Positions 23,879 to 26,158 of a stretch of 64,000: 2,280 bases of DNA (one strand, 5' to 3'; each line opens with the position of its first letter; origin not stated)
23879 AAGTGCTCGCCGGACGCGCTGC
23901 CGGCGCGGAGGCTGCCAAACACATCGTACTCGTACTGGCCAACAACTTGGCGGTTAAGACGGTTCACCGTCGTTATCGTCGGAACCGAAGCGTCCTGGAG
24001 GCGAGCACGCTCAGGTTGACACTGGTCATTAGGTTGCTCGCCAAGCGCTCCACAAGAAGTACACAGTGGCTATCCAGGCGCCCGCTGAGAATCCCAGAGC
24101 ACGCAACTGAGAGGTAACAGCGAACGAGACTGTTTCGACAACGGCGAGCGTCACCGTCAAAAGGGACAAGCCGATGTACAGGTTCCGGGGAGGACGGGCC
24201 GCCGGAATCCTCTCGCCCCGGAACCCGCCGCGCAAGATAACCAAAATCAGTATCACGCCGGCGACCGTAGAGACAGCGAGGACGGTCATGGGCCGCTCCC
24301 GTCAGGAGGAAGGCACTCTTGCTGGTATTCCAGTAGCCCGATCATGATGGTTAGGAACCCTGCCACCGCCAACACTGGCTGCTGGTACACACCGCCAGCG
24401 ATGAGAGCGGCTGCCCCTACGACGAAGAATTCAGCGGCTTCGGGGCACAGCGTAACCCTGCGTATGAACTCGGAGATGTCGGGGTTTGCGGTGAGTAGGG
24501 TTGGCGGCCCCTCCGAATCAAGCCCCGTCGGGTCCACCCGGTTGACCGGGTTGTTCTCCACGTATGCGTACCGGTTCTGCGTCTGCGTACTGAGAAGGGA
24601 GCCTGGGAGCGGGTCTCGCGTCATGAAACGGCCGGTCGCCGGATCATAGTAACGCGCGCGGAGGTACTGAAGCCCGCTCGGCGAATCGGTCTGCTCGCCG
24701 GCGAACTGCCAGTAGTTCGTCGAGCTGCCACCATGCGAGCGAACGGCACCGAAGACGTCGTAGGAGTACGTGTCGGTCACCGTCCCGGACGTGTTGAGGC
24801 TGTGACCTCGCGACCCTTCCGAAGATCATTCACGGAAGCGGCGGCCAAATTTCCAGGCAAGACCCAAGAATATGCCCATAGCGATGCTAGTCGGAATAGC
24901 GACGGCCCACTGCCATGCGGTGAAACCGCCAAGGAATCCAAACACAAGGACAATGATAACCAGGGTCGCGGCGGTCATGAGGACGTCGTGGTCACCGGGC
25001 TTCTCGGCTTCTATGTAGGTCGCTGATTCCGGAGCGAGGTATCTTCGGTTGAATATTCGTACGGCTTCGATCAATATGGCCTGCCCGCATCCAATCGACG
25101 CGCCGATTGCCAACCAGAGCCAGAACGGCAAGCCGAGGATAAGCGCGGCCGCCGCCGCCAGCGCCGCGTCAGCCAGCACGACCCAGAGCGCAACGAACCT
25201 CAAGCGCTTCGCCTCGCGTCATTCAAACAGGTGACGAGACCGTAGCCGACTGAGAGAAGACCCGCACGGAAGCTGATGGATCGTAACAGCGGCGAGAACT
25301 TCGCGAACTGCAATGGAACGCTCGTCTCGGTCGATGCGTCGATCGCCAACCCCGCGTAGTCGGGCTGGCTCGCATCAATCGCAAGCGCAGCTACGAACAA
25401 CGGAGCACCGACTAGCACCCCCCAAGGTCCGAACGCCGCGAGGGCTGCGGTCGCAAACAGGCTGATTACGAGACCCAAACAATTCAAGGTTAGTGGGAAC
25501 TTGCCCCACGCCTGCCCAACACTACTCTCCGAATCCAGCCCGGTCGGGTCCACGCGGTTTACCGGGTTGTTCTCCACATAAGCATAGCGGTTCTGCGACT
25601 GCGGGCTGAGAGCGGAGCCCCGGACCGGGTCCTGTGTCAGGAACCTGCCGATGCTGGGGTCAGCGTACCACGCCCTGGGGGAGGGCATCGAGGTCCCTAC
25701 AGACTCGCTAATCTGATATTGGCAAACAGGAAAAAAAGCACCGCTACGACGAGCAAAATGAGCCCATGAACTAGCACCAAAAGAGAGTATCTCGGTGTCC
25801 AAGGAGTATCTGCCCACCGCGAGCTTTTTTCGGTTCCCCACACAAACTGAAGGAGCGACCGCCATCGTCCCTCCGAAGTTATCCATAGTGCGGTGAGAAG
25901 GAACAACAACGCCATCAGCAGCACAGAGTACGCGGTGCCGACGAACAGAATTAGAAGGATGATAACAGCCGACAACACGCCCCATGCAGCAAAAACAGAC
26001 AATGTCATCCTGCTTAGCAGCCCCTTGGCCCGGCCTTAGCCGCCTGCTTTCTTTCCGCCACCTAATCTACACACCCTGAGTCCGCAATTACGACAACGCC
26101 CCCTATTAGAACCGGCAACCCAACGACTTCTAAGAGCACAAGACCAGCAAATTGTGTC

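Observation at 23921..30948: RHS polymorphic-toxin locus with two orphan CT/immunity cassettes; all three toxin tips are Gly-rich hydrophobic peptides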

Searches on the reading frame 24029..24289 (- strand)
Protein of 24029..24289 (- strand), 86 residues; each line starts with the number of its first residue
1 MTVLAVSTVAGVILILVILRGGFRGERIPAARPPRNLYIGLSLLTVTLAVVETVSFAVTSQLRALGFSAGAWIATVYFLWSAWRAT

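Call 4: search_protein_families(library=pfam, proteins=[window:24029-24289:-], max_evalue=0.01)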
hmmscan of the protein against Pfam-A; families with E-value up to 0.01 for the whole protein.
window:24029-24289:- (86 aa): 0 families

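Call 5: search_protein_families(library=ncbifam, proteins=[window:24029-24289:-], max_evalue=0.01)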
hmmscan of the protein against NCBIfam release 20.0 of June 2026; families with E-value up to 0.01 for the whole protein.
window:24029-24289:- (86 aa): 0 families

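Call 53: search_protein_families(library=pfam, proteins=[window:24029-24289:-], max_evalue=10)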
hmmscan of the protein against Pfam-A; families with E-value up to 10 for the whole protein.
window:24029-24289:- (86 aa): 0 families

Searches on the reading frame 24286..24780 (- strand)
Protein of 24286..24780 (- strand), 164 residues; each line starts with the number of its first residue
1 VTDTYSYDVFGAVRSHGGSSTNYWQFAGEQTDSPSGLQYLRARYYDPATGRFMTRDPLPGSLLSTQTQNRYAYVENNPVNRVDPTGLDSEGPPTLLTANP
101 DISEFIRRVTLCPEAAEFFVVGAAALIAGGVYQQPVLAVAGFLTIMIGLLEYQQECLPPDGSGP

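Call 4: search_protein_families(library=pfam, proteins=[window:24286-24780:-], max_evalue=0.01)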
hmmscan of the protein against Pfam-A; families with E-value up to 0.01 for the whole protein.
window:24286-24780:- (164 aa): 1 family
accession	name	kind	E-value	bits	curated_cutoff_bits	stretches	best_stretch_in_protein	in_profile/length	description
PF11239.13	DUF3040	-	0.0009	19.9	24.7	1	118-149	51-82/84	Protein of unknown function (DUF3040)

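Call 5: search_protein_families(library=ncbifam, proteins=[window:24286-24780:-], max_evalue=0.01)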
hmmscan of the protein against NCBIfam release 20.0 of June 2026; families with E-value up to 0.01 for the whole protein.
window:24286-24780:- (164 aa): 3 families
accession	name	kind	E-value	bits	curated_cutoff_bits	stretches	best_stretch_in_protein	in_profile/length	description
TIGR03696.1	Rhs_assc_core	domain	2.6e-23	82.3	32.5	1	7-87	1-76/76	RHS repeat-associated core domain-containing protein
NF041261.1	RHS_core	equivalog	6.2e-09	34.2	2000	1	23-87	1202-1261/1261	RHS element core protein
NF058603.1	SCO2097_fam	equivalog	0.00051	20.4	110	1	115-149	45-79/129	SCO2097 family morphological protein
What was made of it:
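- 24286..24780 (-): Orphan 2: complete rhs core domain (87 aa) plus the CT3 tip (77 aa, 24289-24519). TIGR03696 positions 1-76, 2.6e-23 (call 5).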

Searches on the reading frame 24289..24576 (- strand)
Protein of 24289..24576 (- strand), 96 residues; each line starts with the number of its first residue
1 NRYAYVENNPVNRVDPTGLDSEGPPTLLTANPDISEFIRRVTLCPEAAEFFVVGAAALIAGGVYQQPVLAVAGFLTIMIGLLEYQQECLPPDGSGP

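Call 27: find_homologous_proteins(query=window:24289-24576:-, max_evalue=0.01)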
Query seq(96 aa) (96 aa): 3 proteins with E <= 0.01 among 12 candidates.
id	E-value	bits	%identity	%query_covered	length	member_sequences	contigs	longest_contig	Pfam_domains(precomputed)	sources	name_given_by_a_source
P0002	1.1e-56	207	100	100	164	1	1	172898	-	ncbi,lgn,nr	ncbi:MAG: RHS repeat-associated core domain-containing protein [Dehalococcoidia bacterium]|nr:RHS re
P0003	5.9e-29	118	65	96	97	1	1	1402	-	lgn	-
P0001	1.5e-4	40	100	24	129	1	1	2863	-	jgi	jgi:RHS repeat-associated protein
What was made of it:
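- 24286..24780 (-): Identical to an NCBI protein annotated as a Dehalococcoidia bacterium MAG protein (P0002, call 27).
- Tried and rejected: The source genome was identified only through orphan 2 (P0002, call 27).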

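Call 28: find_encoding_contigs(protein=P0003, flank=5000)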
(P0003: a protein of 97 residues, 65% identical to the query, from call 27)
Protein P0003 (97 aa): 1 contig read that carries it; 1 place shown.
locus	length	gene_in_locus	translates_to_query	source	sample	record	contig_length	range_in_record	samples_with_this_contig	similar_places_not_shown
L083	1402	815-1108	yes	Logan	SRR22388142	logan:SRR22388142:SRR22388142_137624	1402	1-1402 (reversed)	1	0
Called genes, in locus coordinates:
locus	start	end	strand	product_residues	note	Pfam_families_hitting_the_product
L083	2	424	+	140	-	?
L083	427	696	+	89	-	-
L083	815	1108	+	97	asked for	-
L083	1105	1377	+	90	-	-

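Call 29: find_encoding_contigs(protein=P0002, flank=10000)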
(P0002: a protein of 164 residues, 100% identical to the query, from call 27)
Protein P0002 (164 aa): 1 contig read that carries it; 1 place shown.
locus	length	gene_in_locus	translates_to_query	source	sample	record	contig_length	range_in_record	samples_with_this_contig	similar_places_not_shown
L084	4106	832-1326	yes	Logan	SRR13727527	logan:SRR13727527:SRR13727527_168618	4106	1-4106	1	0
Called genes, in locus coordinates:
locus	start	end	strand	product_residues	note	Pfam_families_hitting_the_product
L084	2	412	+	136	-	?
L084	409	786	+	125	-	-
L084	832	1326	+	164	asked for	-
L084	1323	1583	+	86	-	-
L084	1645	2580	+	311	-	PF13452:FAS1_DH_region (faint)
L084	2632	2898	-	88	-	-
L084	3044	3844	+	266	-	PF00160:Pro_isomerase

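Call 47: search_protein_representatives(alignment_id=A5)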
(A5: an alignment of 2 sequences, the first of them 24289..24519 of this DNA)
Query: 2 sequences, 77 profile positions. Proteins with E-value up to 0.001 (for the whole library): 4; up to 1e-10: 2; up to 1e-30: 2. The best 4 are listed.
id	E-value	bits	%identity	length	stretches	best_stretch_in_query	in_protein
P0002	1.2e-43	163.0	-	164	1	1-77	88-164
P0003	8.7e-41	153.8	-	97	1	1-77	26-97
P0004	1.4e-09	53.8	-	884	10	15-54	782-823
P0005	9.1e-06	41.6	-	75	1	21-69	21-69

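Call 53: search_protein_families(library=pfam, proteins=[window:24289-24519:-], max_evalue=10)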
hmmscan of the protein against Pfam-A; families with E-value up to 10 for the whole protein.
seq(77 aa): 3 families
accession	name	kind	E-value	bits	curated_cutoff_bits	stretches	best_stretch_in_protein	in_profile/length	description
PF11239.13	DUF3040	-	0.00025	21.7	24.7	1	30-62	50-82/84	Protein of unknown function (DUF3040)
PF13129.11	DUF3953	-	0.041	14.1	22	1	54-68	6-20/41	Protein of unknown function (DUF3953)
PF20221.3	DUF6580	-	0.11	13.1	27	1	24-59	22-57/162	Family of unknown function (DUF6580)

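Call 58: predict_structure(alignment_id=A5)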
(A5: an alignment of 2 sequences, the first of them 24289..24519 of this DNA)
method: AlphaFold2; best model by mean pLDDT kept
length: 77 residues; sequences in the alignment: 2
mean_pLDDT: 78.9   pTM: 0.59
mean pLDDT of the five models: 78.9, 78.8, 76.4, 74.8, 74.1
residues with pLDDT >= 90: 31; 70-90: 26; 50-70: 12; < 50: 8
segments of 3 or more residues with pLDDT < 50: 74-77
pLDDT, mean of each block of 10 residues (from residue 1): 50 72 82 94 96 95 83 51
secondary structure, 60 per line:
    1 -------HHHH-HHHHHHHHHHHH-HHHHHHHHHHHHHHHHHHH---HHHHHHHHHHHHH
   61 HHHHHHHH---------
elements in order: H8-11 H13-24 H26-44 H48-68
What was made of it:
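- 24286..24780 (-): AF2 gives helices 13-24, 26-44 and 48-68 (call 58).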

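Call 62: fold_search(model_id=the predicted structure, library=pdb)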
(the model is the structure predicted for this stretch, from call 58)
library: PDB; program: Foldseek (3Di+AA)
matches with E <= 10: 51; with E <= 0.001: 0
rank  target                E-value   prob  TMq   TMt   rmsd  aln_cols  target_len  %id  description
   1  3vrc_A                1.8e+00  0.80  0.51  0.32   3.8        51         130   16  Crystal structure of cytochrome c' from Thermochromatium tepidum (released 2012-09-12)
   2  3vrc_B                2.1e+00  0.66  0.49  0.31   3.9        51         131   16  Crystal structure of cytochrome c' from Thermochromatium tepidum (released 2012-09-12)
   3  5uhq_A                3.1e+00  0.41  0.56  0.47  13.0        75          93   12  Structure of a SemiSWEET Q20A mutant (released 2017-08-02)
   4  1bbh_A                3.3e+00  0.44  0.48  0.30   3.9        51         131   16  ATOMIC STRUCTURE OF A CYTOCHROME C' WITH AN UNUSUAL LIGAND-CONTROLLED DIMER DISSOCIATION AT 1.8 ANGSTROMS RESOLUTION (released 1994-01-31)
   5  6hwh_S                4.4e+00  0.44  0.46  0.27   4.1        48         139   14  Structure of a functional obligate respiratory supercomplex from Mycobacterium smegmatis (released 2018-11-07)
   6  1yxb_A                5.0e+00  0.44  0.45  0.42   1.6        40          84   12  Crystal structure of Phosphoribosyl-ATP pyrophosphatase from Streptomyces coelicolor. NESG target RR8. (released 2005-03-01)
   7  4glt_C                5.0e+00  0.41  0.49  0.20   3.0        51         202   18  Crystal structure of glutathione s-transferase MFLA_2116 (target EFI-507160) from methylobacillus flagellatus kt with  (released 2012-08-29)
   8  1cpr                  5.3e+00  0.35  0.55  0.34   7.0        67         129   12  ST. LOUIS CYTOCHROME C' FROM THE PURPLE PHOTOTROPIC BACTERIUM, RHODOBACTER CAPSULATUS (released 1997-01-27)
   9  4qnc_A                5.6e+00  0.16  0.39  0.37   8.9        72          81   14  Crystal structure of a SemiSWEET in an occluded state (released 2014-09-10)
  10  7vd5_Q                6.0e+00  0.51  0.49  0.26   1.3        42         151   14  Structure of C2S2M2-type PSII-FCPII supercomplex from diatom (released 2022-03-02)
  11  7q21_F                6.0e+00  0.30  0.45  0.26   4.2        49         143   16  III2-IV2 respiratory supercomplex from Corynebacterium glutamicum (released 2022-02-02)
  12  4x5n_A                6.0e+00  0.15  0.40  0.35   9.2        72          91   10  Crystal structure of SemiSWEET in the inward-open and outward-open conformations (released 2015-01-21)
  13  8h28_A                6.3e+00  0.25  0.47  0.30   5.4        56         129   14  Crystal structure of the K87V mutant of cytochrome c' from Shewanella benthica DB6705 (released 2023-10-11)
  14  8hcr_H                6.7e+00  0.25  0.45  0.26   4.2        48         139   17  Cryo-EM structure of the Mycobacterium tuberculosis cytochrome bcc:aa3 supercomplex and a novel inhibitor targeting su (released 2023-05-03)
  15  4g07                  6.7e+00  0.25  0.40  0.09   2.7        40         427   10  The crystal structure of the C366S mutant of HDH from Brucella suis (released 2013-09-04)
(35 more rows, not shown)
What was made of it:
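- On Soluble enzymatic RHS toxins (nuclease, deaminase, NADase, ART): Foldseek against the PDB gives nothing at E<1 (call 62).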

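Call 67: search_solved_structures(query=A5, max_evalue=10)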
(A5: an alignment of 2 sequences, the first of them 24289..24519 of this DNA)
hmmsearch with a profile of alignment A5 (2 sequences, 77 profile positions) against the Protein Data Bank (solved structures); distinct sequences matched with E-value up to 10: 1.
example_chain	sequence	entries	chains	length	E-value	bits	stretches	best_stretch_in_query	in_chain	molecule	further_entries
2yuw_A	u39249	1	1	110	0.21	14.7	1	3-51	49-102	Myosin binding protein C, slow type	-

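Call 70: find_encoding_contigs(protein=P0005, flank=5000)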
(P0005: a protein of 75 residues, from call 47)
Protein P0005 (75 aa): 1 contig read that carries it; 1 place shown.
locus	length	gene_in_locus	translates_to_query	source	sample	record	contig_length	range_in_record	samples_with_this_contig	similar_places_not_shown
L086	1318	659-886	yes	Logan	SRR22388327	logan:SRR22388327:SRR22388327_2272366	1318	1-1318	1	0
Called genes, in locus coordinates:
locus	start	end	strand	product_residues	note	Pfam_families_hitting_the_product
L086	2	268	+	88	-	?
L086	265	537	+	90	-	-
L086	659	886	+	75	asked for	-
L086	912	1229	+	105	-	-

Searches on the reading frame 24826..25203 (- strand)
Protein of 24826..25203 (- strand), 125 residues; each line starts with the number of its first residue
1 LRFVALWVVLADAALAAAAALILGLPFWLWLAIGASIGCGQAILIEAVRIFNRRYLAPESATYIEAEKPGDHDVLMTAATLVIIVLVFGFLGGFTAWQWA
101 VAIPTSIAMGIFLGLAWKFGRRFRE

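Call 4: search_protein_families(library=pfam, proteins=[window:24826-25203:-], max_evalue=0.01)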
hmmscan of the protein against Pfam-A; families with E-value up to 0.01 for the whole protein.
window:24826-25203:- (125 aa): 1 family
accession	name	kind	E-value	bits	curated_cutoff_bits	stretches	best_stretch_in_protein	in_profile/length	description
PF11755.13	DUF3311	-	0.0078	16.7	30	1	5-35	7-37/61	Protein of unknown function (DUF3311)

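Call 5: search_protein_families(library=ncbifam, proteins=[window:24826-25203:-], max_evalue=0.01)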
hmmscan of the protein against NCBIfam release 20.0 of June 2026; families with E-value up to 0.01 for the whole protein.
window:24826-25203:- (125 aa): 1 family
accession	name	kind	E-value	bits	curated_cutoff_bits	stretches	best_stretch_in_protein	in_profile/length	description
TIGR00573.1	dnaq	subfamily_domain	0.0043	16.6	71.5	1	41-75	24-58/217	exonuclease, DNA polymerase III, epsilon subunit family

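Call 53: search_protein_families(library=pfam, proteins=[window:24826-25203:-], max_evalue=10)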
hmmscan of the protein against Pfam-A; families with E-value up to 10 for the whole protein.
window:24826-25203:- (125 aa): 6 families
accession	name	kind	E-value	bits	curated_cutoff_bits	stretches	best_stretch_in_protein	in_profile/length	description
PF11755.13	DUF3311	-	0.0078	16.7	30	1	5-35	7-37/61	Protein of unknown function (DUF3311)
PF19366.4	DUF5942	-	0.033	14.4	23.8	1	19-49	122-152/191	Domain of unknown function (DUF5942)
PF07694.17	5TM-5TMR_LYT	-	1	9.4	24.6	1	75-122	61-105/169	5TMR of 5TMR-LYT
PF13829.11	DUF4191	-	1.9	8.2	30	1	71-123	22-73/219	Domain of unknown function (DUF4191)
PF19588.4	SxtJ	-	2.4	9.4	24.4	1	4-45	33-75/99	Saxitoxin biosynthesis operon protein SxtJ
PF10112.14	Halogen_Hydrol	-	7.6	6.9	29.8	0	9-57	8-54/191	5-bromo-4-chloroindolyl phosphate hydrolysis protein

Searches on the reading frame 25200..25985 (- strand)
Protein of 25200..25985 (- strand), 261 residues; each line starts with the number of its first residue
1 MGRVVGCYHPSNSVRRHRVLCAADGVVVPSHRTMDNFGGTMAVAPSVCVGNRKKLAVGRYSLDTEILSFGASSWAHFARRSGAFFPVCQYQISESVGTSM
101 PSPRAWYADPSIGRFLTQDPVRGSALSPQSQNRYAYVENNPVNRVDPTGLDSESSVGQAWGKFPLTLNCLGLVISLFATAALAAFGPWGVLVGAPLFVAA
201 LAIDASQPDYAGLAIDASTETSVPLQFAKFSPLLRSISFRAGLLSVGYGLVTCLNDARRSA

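Call 4: search_protein_families(library=pfam, proteins=[window:25200-25985:-], max_evalue=0.01)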
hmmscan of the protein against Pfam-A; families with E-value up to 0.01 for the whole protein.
window:25200-25985:- (261 aa): 0 families

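Call 5: search_protein_families(library=ncbifam, proteins=[window:25200-25985:-], max_evalue=0.01)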
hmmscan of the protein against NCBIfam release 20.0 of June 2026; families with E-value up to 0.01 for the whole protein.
window:25200-25985:- (261 aa): 1 family
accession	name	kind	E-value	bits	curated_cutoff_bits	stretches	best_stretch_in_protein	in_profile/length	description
TIGR03696.1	Rhs_assc_core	domain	4e-11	43.3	32.5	1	107-150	37-76/76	RHS repeat-associated core domain-containing protein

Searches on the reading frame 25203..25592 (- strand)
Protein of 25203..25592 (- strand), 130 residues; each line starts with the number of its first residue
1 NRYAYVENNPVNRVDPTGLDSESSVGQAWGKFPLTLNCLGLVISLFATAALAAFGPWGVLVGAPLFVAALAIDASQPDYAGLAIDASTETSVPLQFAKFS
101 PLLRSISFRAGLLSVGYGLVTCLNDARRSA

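Call 40: find_homologous_proteins(query=window:25203-25592:-, max_evalue=0.01)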
Query seq(130 aa) (130 aa): 2 proteins with E <= 0.01 among 87 candidates.
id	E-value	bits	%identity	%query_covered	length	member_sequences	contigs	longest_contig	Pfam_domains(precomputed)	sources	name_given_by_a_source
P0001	1.0e-3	37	100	17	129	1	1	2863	-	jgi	jgi:RHS repeat-associated protein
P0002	2.9e-3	35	100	17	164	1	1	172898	-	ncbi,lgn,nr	ncbi:MAG: RHS repeat-associated core domain-containing protein [Dehalococcoidia bacterium]|nr:RHS re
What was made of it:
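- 25200..25688 (-): Orphan 1: truncated rhs core (51 aa, TIGR03696 positions 37-76) plus the CT2 tip (111 aa, 25203-25535). No homolog of the tip was found (call 40).
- On RHS/YD-repeat polymorphic toxin: The CT2/imm2 pair is untested because no homologs exist (call 40).
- The CT2 tip and imm2 have no homologs anywhere, so that pair rests on ORF structure alone (call 40).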

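Call 53: search_protein_families(library=pfam, proteins=[window:25203-25535:-], max_evalue=10)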
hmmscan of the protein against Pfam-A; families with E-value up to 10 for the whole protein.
seq(111 aa): 1 family
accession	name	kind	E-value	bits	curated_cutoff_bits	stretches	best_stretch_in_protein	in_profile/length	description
PF01594.21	AI-2E_transport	-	0.25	10.9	34.3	1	17-53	288-322/327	AI-2E family transporter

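Call 66: search_solved_structures(query=window:25203-25535:-, max_evalue=10)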
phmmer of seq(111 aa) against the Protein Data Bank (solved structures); distinct sequences matched with E-value up to 10: 0.

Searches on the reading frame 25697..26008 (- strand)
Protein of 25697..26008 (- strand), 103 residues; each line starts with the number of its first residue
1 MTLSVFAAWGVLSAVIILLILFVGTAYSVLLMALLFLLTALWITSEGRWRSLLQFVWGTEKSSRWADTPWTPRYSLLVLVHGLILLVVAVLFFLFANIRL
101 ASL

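Call 4: search_protein_families(library=pfam, proteins=[window:25697-26008:-], max_evalue=0.01)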
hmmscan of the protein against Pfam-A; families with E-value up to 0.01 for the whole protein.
window:25697-26008:- (103 aa): 0 families

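Call 5: search_protein_families(library=ncbifam, proteins=[window:25697-26008:-], max_evalue=0.01)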
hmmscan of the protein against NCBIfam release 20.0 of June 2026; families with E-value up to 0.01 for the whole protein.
window:25697-26008:- (103 aa): 0 families

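Call 9: find_encoding_contigs(protein=window:25697-26008:-, flank=8000, max_places=6)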
Protein window:25697-26008:- (103 aa): no gene with exactly this product is on record in the collection.

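Call 53: search_protein_families(library=pfam, proteins=[window:25697-26008:-], max_evalue=10)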
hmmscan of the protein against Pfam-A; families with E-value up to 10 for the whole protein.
window:25697-26008:- (103 aa): 2 families
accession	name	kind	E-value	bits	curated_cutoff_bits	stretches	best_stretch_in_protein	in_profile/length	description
PF01529.25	DHHC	-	1.8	9.1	28.7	1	20-97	54-117/133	DHHC palmitoyltransferase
PF20990.2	DUF2207_C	-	2.3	8.3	33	1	8-96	140-185/247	Predicted membrane protein (DUF2207) C-terminal domain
